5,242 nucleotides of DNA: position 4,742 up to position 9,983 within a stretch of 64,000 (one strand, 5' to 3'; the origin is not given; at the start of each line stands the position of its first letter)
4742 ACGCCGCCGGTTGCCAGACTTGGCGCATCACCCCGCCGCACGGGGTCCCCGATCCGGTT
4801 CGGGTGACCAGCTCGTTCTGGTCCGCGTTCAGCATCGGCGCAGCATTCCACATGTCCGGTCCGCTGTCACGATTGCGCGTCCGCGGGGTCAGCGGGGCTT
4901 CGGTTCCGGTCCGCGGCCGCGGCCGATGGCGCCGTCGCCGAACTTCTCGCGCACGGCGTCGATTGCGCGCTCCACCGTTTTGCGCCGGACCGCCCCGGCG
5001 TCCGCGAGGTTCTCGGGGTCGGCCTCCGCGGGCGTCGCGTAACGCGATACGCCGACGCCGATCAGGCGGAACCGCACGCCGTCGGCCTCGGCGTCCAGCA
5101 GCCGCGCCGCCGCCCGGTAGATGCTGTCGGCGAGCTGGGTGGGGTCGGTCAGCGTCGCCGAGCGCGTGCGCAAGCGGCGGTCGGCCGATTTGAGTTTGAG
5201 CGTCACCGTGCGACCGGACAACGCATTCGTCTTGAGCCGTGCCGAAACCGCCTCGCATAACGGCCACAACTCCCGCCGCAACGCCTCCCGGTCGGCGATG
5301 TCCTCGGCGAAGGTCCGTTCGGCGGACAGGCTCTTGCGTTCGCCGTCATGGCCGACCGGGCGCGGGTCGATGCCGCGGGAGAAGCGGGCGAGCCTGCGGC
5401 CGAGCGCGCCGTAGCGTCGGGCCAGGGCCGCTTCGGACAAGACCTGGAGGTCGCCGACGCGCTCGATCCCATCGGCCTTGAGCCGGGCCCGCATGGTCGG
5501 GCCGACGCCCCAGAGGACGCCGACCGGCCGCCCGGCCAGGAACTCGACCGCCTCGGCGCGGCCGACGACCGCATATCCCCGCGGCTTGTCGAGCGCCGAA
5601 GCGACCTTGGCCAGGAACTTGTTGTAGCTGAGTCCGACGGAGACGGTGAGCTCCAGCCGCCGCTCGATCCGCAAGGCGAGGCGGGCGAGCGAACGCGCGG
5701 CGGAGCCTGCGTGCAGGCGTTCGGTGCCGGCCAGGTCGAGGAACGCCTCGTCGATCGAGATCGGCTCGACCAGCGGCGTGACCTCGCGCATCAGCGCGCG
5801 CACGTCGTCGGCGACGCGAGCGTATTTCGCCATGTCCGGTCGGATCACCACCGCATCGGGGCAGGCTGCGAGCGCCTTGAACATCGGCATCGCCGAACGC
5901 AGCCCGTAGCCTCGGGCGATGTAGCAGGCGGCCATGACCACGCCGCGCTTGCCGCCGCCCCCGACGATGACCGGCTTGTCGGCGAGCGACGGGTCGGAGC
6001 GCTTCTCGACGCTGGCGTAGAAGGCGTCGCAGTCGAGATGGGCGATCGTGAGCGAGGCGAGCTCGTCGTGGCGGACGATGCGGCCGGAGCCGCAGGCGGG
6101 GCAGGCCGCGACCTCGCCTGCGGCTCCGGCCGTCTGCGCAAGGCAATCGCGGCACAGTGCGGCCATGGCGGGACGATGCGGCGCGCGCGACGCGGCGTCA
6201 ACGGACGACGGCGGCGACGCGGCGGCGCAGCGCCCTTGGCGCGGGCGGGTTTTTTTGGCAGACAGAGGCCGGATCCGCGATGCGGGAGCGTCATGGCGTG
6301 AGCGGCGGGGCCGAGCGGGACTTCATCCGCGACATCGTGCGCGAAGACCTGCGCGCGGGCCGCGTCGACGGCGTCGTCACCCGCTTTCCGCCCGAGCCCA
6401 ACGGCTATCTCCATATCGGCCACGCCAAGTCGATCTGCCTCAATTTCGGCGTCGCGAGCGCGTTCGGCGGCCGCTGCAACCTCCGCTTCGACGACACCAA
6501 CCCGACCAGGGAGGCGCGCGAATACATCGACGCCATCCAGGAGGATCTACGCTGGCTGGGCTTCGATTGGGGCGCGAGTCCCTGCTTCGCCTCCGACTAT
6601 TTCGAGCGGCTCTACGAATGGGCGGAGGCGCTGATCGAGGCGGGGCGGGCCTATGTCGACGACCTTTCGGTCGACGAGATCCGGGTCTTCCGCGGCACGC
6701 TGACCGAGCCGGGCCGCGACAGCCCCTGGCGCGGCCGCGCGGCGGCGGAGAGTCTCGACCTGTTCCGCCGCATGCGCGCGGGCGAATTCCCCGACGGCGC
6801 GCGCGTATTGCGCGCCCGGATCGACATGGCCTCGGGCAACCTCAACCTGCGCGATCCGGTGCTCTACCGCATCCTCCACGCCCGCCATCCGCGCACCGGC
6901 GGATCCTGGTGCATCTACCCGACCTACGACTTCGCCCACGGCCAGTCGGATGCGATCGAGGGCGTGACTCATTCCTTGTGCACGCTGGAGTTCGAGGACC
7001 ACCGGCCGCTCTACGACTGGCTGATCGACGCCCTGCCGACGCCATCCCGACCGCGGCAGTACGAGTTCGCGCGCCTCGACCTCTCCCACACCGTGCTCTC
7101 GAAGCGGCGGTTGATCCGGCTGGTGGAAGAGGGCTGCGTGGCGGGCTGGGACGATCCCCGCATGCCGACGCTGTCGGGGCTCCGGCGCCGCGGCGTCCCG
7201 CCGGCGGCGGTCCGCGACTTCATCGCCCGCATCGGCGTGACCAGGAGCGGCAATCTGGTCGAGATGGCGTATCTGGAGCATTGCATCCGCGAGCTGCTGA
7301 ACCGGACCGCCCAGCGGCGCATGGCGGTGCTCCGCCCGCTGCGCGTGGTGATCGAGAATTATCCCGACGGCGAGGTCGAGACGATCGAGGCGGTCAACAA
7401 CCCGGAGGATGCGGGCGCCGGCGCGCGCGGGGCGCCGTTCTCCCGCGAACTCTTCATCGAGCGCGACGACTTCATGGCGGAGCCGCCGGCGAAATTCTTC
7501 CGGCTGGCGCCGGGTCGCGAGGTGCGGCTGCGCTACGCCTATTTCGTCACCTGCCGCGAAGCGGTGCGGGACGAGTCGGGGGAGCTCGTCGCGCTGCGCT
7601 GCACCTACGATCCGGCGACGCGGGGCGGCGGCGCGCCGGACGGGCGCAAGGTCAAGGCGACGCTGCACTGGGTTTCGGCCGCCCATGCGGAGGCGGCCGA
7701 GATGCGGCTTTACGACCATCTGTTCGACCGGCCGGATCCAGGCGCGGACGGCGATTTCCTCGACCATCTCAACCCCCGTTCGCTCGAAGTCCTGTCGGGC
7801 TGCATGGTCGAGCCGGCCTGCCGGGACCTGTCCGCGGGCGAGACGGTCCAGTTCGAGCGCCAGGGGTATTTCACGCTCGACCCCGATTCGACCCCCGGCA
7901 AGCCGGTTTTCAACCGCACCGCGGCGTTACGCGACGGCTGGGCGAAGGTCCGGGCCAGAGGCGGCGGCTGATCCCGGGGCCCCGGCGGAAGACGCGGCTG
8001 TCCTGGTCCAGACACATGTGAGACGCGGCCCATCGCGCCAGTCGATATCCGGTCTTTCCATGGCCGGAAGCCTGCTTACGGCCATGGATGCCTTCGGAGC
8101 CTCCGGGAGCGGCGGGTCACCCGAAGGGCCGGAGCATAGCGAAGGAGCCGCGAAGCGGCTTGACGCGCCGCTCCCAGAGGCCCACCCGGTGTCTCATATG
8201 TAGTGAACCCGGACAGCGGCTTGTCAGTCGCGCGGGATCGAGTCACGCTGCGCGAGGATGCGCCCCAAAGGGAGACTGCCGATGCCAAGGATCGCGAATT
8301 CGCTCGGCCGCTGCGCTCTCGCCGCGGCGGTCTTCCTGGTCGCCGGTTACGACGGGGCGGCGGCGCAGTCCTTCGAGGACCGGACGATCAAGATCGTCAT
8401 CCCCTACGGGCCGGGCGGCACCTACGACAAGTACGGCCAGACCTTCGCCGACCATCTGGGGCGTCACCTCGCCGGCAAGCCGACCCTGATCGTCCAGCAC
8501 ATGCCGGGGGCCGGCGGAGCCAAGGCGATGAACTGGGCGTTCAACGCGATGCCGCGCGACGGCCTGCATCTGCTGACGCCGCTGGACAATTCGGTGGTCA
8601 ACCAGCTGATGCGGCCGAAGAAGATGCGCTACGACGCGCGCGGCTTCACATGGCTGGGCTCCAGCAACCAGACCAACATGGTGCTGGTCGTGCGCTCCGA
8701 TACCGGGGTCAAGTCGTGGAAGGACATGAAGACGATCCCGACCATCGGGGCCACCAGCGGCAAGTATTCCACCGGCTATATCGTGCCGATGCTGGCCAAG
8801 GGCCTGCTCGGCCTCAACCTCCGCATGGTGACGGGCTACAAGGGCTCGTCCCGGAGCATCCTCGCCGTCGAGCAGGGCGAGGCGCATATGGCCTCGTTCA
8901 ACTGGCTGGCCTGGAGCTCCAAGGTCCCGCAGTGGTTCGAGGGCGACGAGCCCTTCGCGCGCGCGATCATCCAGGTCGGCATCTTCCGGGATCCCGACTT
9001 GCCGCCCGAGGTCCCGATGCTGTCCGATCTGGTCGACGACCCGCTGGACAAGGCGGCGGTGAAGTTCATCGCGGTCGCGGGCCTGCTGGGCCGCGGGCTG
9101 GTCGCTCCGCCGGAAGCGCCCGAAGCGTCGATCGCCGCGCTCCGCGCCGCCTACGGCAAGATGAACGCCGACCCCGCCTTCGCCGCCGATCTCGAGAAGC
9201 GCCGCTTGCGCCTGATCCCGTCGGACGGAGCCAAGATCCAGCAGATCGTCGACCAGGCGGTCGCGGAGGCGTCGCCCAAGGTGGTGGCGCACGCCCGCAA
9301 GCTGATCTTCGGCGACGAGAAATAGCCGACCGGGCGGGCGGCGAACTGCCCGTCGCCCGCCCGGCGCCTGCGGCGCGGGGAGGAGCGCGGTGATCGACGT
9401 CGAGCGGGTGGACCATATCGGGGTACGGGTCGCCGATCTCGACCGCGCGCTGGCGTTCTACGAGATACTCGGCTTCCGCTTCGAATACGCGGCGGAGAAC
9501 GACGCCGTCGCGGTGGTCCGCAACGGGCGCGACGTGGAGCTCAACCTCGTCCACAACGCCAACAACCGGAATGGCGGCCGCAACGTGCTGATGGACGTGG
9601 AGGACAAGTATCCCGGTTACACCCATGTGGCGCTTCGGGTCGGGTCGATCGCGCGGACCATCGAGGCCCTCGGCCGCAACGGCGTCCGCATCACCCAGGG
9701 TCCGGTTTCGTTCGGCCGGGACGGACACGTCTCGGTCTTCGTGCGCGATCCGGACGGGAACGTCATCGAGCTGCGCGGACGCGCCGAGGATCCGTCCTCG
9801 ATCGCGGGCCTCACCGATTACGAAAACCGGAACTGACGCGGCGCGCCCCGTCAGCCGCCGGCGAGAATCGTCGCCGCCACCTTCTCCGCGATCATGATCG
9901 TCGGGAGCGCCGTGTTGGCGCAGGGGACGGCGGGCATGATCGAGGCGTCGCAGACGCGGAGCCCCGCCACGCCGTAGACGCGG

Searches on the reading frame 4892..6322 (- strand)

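Call 16: search_protein_families(library=pfam, proteins=[window:4892-6322:-], max_evalue=0.00001)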
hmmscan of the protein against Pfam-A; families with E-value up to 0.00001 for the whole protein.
window:4892-6322:- (477 aa): 3 families
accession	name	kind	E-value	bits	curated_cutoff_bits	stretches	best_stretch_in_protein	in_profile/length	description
PF00817.25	IMS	-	1.1e-45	155.6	23.2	1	96-242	1-147/148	impB/mucB/samB family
PF11799.13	IMS_C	-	8.5e-27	94.2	20.7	1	329-433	1-103/109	impB/mucB/samB family C-terminal domain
PF21999.2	IMS_HHH_1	-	4.2e-06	27.6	27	1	272-319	5-53/53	DNA polymerase-iota, thumb domain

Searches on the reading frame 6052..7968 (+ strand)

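Call 16: search_protein_families(library=pfam, proteins=[window:6052-7968:+], max_evalue=0.00001)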
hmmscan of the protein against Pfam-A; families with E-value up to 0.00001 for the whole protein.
window:6052-7968:+ (639 aa): 3 families
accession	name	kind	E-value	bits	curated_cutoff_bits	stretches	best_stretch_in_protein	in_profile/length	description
PF00749.27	tRNA-synt_1c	-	3.1e-99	332.3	23.4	1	108-417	2-313/314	tRNA synthetases class I (E and Q), catalytic domain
PF03950.23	tRNA-synt_1c_C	-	2.4e-26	92.2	23.9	1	420-520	1-91/91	tRNA synthetases class I (E and Q), anti-codon binding domain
PF20974.2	tRNA-synt_1c_C2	-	1.6e-22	80.4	23.9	1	537-610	1-69/69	tRNA synthetases class I (E and Q), anti-codon binding domain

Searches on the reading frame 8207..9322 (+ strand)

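Call 16: search_protein_families(library=pfam, proteins=[window:8207-9322:+], max_evalue=0.00001)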
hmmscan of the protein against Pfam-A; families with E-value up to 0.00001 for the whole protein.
window:8207-9322:+ (372 aa): 1 family
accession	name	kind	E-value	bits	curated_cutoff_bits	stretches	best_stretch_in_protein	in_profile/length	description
PF03401.19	TctC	-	1.6e-08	34.9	27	1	93-354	16-264/274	Tripartite tricarboxylate transporter family receptor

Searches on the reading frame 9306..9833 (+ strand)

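Call 16: search_protein_families(library=pfam, proteins=[window:9306-9833:+], max_evalue=0.00001)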
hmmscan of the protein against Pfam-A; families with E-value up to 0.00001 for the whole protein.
window:9306-9833:+ (176 aa): 3 families
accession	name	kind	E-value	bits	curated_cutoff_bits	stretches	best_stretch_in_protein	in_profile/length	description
PF00903.31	Glyoxalase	-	1.5e-16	61.3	20.6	1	34-156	1-121/121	Glyoxalase/Bleomycin resistance protein/Dioxygenase superfamily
PF13669.12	Glyoxalase_4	-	4.6e-11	43.4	27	1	36-142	1-106/109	Glyoxalase/Bleomycin resistance protein/Dioxygenase superfamily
PF13468.12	Glyoxalase_3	-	9.6e-07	29.5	25.1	1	35-136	1-108/176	Glyoxalase-like domain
